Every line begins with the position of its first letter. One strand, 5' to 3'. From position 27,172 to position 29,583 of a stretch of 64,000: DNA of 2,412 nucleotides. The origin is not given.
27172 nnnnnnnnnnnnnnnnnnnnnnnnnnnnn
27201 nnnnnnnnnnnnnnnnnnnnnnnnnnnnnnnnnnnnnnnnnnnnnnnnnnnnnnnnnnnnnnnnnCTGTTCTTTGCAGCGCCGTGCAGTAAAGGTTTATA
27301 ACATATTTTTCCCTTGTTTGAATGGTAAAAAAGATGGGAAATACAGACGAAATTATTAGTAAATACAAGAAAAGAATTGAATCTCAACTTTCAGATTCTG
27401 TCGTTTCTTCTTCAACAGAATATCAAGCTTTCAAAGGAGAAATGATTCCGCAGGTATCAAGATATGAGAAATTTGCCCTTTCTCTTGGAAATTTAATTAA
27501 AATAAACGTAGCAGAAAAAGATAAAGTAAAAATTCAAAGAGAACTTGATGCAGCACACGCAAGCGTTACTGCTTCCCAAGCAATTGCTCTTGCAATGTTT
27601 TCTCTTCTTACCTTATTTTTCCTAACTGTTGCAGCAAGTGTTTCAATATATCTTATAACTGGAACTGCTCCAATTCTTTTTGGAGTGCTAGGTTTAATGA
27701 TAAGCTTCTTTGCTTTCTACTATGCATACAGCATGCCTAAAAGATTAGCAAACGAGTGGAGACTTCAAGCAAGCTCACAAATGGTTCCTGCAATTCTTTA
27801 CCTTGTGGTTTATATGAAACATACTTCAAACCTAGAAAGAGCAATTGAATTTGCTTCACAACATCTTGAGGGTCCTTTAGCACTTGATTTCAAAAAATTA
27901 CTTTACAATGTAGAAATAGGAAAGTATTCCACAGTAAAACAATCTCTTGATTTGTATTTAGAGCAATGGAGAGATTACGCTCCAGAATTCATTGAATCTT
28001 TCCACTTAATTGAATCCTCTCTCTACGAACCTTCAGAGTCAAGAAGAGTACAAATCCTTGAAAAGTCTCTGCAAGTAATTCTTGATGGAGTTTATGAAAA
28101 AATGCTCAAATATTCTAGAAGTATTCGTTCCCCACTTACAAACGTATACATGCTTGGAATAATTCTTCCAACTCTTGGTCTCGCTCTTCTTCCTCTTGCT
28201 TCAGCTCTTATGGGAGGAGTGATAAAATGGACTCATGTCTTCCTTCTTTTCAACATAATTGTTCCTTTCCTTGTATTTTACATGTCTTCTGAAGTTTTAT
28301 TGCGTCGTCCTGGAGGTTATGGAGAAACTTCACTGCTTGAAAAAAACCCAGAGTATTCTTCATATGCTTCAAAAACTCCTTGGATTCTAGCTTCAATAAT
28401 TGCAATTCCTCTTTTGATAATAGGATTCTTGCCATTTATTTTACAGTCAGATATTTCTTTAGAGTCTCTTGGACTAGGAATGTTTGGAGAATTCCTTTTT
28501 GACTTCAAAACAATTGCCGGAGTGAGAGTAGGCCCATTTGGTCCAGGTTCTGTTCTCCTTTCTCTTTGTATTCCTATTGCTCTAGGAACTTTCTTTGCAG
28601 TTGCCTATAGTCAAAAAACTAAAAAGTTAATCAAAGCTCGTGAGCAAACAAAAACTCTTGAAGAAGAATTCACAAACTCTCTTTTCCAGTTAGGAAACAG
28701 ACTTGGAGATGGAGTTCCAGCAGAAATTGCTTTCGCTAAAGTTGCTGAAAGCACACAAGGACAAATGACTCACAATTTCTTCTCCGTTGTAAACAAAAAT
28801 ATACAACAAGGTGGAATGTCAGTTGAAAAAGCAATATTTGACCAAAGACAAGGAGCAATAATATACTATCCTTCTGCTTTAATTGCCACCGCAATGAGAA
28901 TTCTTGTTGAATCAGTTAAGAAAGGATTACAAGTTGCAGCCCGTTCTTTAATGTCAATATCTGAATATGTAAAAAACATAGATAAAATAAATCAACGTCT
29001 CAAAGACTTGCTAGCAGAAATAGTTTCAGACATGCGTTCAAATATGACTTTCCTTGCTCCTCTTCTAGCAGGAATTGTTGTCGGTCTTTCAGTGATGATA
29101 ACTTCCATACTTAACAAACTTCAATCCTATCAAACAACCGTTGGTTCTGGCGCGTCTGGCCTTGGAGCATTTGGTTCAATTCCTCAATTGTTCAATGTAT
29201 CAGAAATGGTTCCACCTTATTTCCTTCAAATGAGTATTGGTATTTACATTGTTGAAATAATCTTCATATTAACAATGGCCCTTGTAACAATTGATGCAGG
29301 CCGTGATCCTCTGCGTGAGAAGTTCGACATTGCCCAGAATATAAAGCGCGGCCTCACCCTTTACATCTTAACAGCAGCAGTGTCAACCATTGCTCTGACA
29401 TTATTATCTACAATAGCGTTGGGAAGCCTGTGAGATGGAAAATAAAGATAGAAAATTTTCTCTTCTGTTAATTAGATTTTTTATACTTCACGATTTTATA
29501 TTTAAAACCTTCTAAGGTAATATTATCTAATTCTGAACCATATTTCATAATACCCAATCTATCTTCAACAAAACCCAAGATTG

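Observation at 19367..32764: Expanded type-IV-pilus-like locus: prepilin peptidase, ten tandem pilin-like genes, PHP phosphoesterase, FlaJ-like platform and long FlaI-like ATPase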

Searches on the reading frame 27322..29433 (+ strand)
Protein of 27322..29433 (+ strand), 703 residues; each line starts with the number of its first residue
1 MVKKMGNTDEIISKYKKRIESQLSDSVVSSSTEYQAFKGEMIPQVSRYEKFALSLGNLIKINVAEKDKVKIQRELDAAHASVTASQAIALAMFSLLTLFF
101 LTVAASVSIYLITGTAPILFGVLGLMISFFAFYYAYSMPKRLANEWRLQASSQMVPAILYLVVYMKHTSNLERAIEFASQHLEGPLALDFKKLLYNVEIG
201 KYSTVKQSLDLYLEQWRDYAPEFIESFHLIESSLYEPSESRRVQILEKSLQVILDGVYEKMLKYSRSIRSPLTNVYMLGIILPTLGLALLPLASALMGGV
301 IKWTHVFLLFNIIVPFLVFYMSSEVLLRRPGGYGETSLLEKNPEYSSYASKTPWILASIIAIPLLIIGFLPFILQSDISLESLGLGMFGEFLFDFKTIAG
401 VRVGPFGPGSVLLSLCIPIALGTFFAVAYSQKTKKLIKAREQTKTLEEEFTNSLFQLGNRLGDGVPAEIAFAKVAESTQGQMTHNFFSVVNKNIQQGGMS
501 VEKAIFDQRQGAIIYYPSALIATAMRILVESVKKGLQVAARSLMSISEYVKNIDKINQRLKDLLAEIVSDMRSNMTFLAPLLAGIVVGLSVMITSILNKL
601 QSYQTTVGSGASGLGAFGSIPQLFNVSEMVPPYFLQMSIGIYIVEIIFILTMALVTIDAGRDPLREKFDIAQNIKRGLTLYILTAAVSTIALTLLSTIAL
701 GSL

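Call 3: search_protein_families(library=pfam, proteins=[window:27322-29433:+], max_evalue=0.1)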
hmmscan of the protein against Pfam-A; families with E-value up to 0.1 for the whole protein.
window:27322-29433:+ (703 aa): 0 families

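Call 8: search_protein_families(library=ncbifam, proteins=[window:27322-29433:+], max_evalue=1)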
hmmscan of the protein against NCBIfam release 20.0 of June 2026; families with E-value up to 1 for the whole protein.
window:27322-29433:+ (703 aa): 1 family
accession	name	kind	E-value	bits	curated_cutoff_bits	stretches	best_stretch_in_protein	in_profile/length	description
NF006038.0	PRK08181.1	subfamily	0.11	11.8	317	0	9-57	53-101/271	transposase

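Call 11: find_homologous_proteins(query=window:27322-29433:+)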
Query window:27322-29433:+ (703 aa): 3247 proteins with E <= 0.001 among 8000 candidates; the best 120 are listed.
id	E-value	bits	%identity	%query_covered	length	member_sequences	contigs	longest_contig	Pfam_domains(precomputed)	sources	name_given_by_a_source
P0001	0.0e+0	1425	94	99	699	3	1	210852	-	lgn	-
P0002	0.0e+0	1206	78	99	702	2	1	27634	-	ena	-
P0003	0.0e+0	1191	78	99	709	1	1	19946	-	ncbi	-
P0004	0.0e+0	1096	70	97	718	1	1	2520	-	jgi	jgi:Flp pilus assembly protein TadB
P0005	0.0e+0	1094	69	99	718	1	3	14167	-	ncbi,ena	-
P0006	0.0e+0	1081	70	99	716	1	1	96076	PF00482.29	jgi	jgi:Flp pilus assembly protein TadB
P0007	0.0e+0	1064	68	100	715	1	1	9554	-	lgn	-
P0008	0.0e+0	1049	67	99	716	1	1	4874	-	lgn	-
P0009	0.0e+0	1047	67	99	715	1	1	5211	-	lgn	-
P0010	0.0e+0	1047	68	99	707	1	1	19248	-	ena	-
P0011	0.0e+0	1043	68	99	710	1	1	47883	-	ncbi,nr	ncbi:hypothetical protein KW787_00535 [Candidatus Pacearchaeota archaeon]|nr:hypothetical protein [C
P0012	0.0e+0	1043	67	99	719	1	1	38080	-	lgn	-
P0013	0.0e+0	1042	67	99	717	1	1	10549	-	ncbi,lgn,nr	ncbi:MAG: hypothetical protein Q8L29_04290 [archaeon]|nr:hypothetical protein [archaeon]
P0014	0.0e+0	1041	67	100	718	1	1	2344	-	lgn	-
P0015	0.0e+0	1041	66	100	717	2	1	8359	-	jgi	-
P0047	0.0e+0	1026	66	99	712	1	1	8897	PF00482.29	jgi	jgi:hypothetical protein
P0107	1.8e-298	1010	63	99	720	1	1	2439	PF00482.29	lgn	-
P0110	3.5e-298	1009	65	99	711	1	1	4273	PF00482.29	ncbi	-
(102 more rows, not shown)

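Call 13: search_solved_structures(query=A1, max_evalue=10, show_alignments=2)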
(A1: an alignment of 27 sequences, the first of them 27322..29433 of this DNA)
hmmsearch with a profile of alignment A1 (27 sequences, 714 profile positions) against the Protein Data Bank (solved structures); distinct sequences matched with E-value up to 10: 0.

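Call 14: search_protein_families(library=pfam, alignment_id=A1, max_evalue=1)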
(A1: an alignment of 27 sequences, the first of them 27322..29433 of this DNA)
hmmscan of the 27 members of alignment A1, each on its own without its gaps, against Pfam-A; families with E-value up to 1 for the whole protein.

A. member 1, window:27322-29433:+ (703 aa): 2 families
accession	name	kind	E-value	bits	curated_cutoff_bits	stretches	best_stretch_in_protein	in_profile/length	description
PF24531.2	ANC1_spectrin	-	0.36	11.7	27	1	524-573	42-91/95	Nuclear anchorage protein 1, spectrin repeat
PF20990.2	DUF2207_C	-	0.39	10.8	33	2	242-328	103-191/247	Predicted membrane protein (DUF2207) C-terminal domain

B. families by the number of members that match (of 27 scanned): 28 families (the first 25 are shown)
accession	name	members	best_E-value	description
PF00482.28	T2SSF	8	4e-07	Type II secretion system (T2SS), protein F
PF20990.2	DUF2207_C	8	0.0098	Predicted membrane protein (DUF2207) C-terminal domain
PF03885.18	DUF327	7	0.057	Protein of unknown function (DUF327)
PF04513.17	Baculo_PEP_C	5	0.023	Baculovirus polyhedron envelope protein, PEP, C terminus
PF09843.14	DUF2070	4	0.00081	Predicted membrane protein (DUF2070)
PF04277.18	OAD_gamma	2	0.061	Oxaloacetate decarboxylase, gamma chain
PF24531.2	ANC1_spectrin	2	0.28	Nuclear anchorage protein 1, spectrin repeat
PF01988.24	VIT1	1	0.00015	VIT family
PF19529.4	DUF6057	1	0.0007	Family of unknown function (DUF6057)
PF09548.15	Spore_III_AB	1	0.022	Stage III sporulation protein AB (spore_III_AB)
PF22909.1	Caulimovir_coat_dom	1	0.027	Caulimovirus coat protein, conserved domain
PF19329.4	KCTD11_21_C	1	0.059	BTB/POZ domain-containing protein KCTD11/21 C-terminus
PF10166.14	DUF2368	1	0.059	Uncharacterised conserved protein (DUF2368)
PF16213.11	DCB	1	0.065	Mon2/Sec7/BIG1-like, dimerisation and cyclophilin-binding domain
PF08776.16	VASP_tetra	1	0.07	VASP tetramerisation domain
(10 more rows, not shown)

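Call 15: find_related_loci(query=A1, collection=genome_contigs, flank=10000)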
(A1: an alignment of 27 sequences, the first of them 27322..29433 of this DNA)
Query A1 (703 aa) in genome_contigs; peptide patterns used: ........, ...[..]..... (x = any residue, [..] = any of these).
575 stretches matched a pattern; 567 encode a relative of the query (tblastn E <= 1e-3); the best 80 are kept; 80 distinct loci.
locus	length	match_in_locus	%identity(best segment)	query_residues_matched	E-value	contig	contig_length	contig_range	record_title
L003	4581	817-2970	68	3-701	0e+0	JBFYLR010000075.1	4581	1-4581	MAG: Nanoarchaeota archaeon isolate PPR_0041 k121_8204485, whole genome shotgun sequence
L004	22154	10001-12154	66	4-703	0e+0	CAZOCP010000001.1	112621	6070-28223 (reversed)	MAG TPA_asm: Candidatus Woesearchaeota archaeon isolate SRP178908_co2_32 genome assembly, contig: NODE_16_length_112621_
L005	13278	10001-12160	65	1-701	0e+0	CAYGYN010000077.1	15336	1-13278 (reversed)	MAG TPA_asm: Candidatus Woesearchaeota archaeon isolate ERP119294_co2_456 genome assembly, contig: k141_1268565, whole g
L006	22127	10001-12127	68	4-703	0e+0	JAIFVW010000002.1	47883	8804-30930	MAG: Candidatus Pacearchaeota archaeon isolate viral-cat_38_18 PAFVLPS_2018_scaffold_2431, whole genome shotgun sequence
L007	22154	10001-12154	66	11-703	0e+0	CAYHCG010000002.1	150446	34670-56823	MAG TPA_asm: Candidatus Woesearchaeota archaeon isolate ERP119705_co10_239 genome assembly, contig: NODE_29_length_15044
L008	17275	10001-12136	65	3-703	0e+0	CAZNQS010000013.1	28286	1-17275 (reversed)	MAG TPA_asm: Candidatus Woesearchaeota archaeon isolate SRP178908_co1_140 genome assembly, contig: NODE_982_length_28286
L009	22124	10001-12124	66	4-703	0e+0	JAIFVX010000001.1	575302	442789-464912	MAG: Candidatus Pacearchaeota archaeon isolate viral-cat_41_18 PAFVLPS_2018_scaffold_13, whole genome shotgun sequence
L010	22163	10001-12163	66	3-703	0e+0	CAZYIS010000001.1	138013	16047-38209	MAG TPA_asm: Candidatus Woesearchaeota archaeon isolate SRP142039_co2_64 genome assembly, contig: NODE_13_length_138013_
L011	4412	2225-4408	64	4-701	0e+0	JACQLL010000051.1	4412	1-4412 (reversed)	MAG: Candidatus Pacearchaeota archaeon isolate NC_groundwater_1202_Ag_S-0.1um_38_79 S_p1_S3_coassembly_k141_1405117, who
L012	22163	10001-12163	67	3-703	0e+0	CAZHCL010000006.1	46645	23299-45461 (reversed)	MAG TPA_asm: Candidatus Woesearchaeota archaeon isolate binchicken_co241_47 genome assembly, contig: NODE_687_length_466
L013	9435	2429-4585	66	3-703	0e+0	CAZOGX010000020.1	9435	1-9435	MAG TPA_asm: Candidatus Woesearchaeota archaeon isolate SRP170004_co1_557 genome assembly, contig: NODE_11807_length_943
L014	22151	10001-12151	64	4-703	0e+0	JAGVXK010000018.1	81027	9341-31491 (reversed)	Candidatus Pacearchaeota archaeon isolate RIFCSPHIGHO2_01_FULL_35_25 rifcsphigho2_01_scaffold_356, whole genome shotgun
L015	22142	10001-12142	64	3-703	0e+0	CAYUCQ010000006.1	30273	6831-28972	MAG TPA_asm: Candidatus Woesearchaeota archaeon isolate SRP050083_co3_194 genome assembly, contig: NODE_1026_length_3027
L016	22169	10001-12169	65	3-703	0e+0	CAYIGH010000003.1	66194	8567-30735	MAG TPA_asm: Candidatus Woesearchaeota archaeon isolate ERP119705_co24_289 genome assembly, contig: NODE_261_length_6619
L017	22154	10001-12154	65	3-703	0e+0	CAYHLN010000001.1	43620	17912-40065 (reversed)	MAG TPA_asm: Candidatus Woesearchaeota archaeon isolate ERP119705_co13_477 genome assembly, contig: NODE_993_length_4362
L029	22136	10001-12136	65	2-700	0e+0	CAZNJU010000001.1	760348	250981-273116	MAG TPA_asm: Candidatus Woesearchaeota archaeon isolate SRP342105_co2_256 genome assembly, contig: NODE_1_length_760348_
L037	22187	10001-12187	63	10-703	0e+0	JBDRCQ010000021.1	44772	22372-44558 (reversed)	MAG: archaeon isolate MEGAHIT-group-1.191 k141_1709742, whole genome shotgun sequence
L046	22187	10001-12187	62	5-701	0e+0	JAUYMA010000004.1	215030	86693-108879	MAG: Nanoarchaeota archaeon isolate C24_metabat.bin.61 C24_k141_1038144, whole genome shotgun sequence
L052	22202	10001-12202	61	1-700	0e+0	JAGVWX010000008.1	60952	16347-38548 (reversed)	Candidatus Pacearchaeota archaeon isolate RIFCSPHIGHO2_01_FULL_39_44 rifcsphigho2_01_scaffold_2123, whole genome shotgun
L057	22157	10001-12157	61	3-700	0e+0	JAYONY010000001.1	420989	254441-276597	MAG: archaeon isolate 139570_S171_concoct_bins.tsv.001 NODE_2_length_420989_cov_6.098920, whole genome shotgun sequence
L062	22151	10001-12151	63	5-703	0e+0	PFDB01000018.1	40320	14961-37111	MAG: Candidatus Pacearchaeota archaeon CG10_big_fil_rev_8_21_14_0_10_34_76 CG10_8_21_14_0.10_scaffold_1701_c, whole geno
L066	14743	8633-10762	62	8-703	0e+0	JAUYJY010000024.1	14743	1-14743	MAG: Candidatus Pacearchaeota archaeon isolate C24_metabat.bin.171 C24_k141_1021716, whole genome shotgun sequence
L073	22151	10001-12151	60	4-703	0e+0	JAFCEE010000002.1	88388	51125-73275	Candidatus Pacearchaeota archaeon isolate Meg22_1012_Bin_283 Meg22_1012_Bin_283_scaffold_704, whole genome shotgun seque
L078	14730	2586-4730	59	7-703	0e+0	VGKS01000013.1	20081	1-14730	MAG: Candidatus Pacearchaeota archaeon isolate M_DeepCast_50m_m2_169 M_DeepCast_50m_m2_169_Ga0194121_10004540, whole gen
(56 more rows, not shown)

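Call 34: search_protein_families(library=pfam, proteins=[P0006, P0047, P0107, P0110], max_evalue=0.01)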
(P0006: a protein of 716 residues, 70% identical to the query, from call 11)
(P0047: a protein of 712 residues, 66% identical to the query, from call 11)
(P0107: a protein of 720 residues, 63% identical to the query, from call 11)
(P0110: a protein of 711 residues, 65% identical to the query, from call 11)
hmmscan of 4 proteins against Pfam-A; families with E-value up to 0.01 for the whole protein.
P0006 (716 aa): 2 families
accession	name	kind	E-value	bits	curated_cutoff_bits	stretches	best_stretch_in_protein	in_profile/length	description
PF00482.28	T2SSF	-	2.2e-05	24.9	25.2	0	158-289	4-125/125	Type II secretion system (T2SS), protein F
PF09843.14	DUF2070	-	0.00081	18.3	30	1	67-175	56-157/561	Predicted membrane protein (DUF2070)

P0047 (712 aa): 1 family
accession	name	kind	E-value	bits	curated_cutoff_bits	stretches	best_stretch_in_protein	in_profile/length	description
PF00482.28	T2SSF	-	8.7e-06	26.2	25.2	1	466-579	4-107/125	Type II secretion system (T2SS), protein F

P0107 (720 aa): 1 family
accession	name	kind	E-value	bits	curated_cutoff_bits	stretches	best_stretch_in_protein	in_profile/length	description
PF00482.28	T2SSF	-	1.9e-05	25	25.2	0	471-582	4-105/125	Type II secretion system (T2SS), protein F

P0110 (711 aa): 1 family
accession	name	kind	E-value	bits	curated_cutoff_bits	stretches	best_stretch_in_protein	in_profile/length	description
PF00482.28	T2SSF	-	4e-07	30.5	25.2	0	170-292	13-125/125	Type II secretion system (T2SS), protein F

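Call 40: predict_structure(alignment_id=A1)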
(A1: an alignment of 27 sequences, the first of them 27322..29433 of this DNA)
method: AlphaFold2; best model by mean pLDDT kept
length: 703 residues; sequences in the alignment: 27
mean_pLDDT: 76.2   pTM: 0.72
mean pLDDT of the five models: 76.2, 73.5, 72.8, 71.8, 66.9
residues with pLDDT >= 90: 23; 70-90: 537; 50-70: 102; < 50: 41
segments of 3 or more residues with pLDDT < 50: 1-6, 22-31, 37-42, 331-337, 610-614, 616-618
pLDDT, mean of each block of 10 residues (from residue 1): 53 71 44 47 62 74 80 76 82 86 83 73 78 81 71 76 76 80 72 79 82 80 86 82 84 82 78 79 75 69 77 81 62 49 77 88 86 63 54 64 71 88 91 84 83 84 82 84 87 85 83 79 78 76 77 75 79 86 86 79 61 47 63 85 89 78 83 92 90 80 54
secondary structure, 60 per line:
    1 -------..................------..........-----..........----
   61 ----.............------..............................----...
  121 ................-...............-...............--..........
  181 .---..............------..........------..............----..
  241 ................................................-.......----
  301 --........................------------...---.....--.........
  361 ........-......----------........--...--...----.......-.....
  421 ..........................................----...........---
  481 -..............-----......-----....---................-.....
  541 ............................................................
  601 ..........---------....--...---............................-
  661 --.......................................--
elements in order (helices of 4 or more, strands of 3 or more residues): H8-25 H32-41 H47-56 H65-77 H84-113 H118-136 H138-152 H154-168 H171-181 H185-198 H205-214 H221-234 H239-288 H290-296 H303-326 H345-349 H352-368 H370-375 H386-393 E396-398 E401-403 H408-414 H416-462 H467-477 H482-495 H501-506 H512-515 H519-534 H536-610 H620-623 H632-659 H663-701
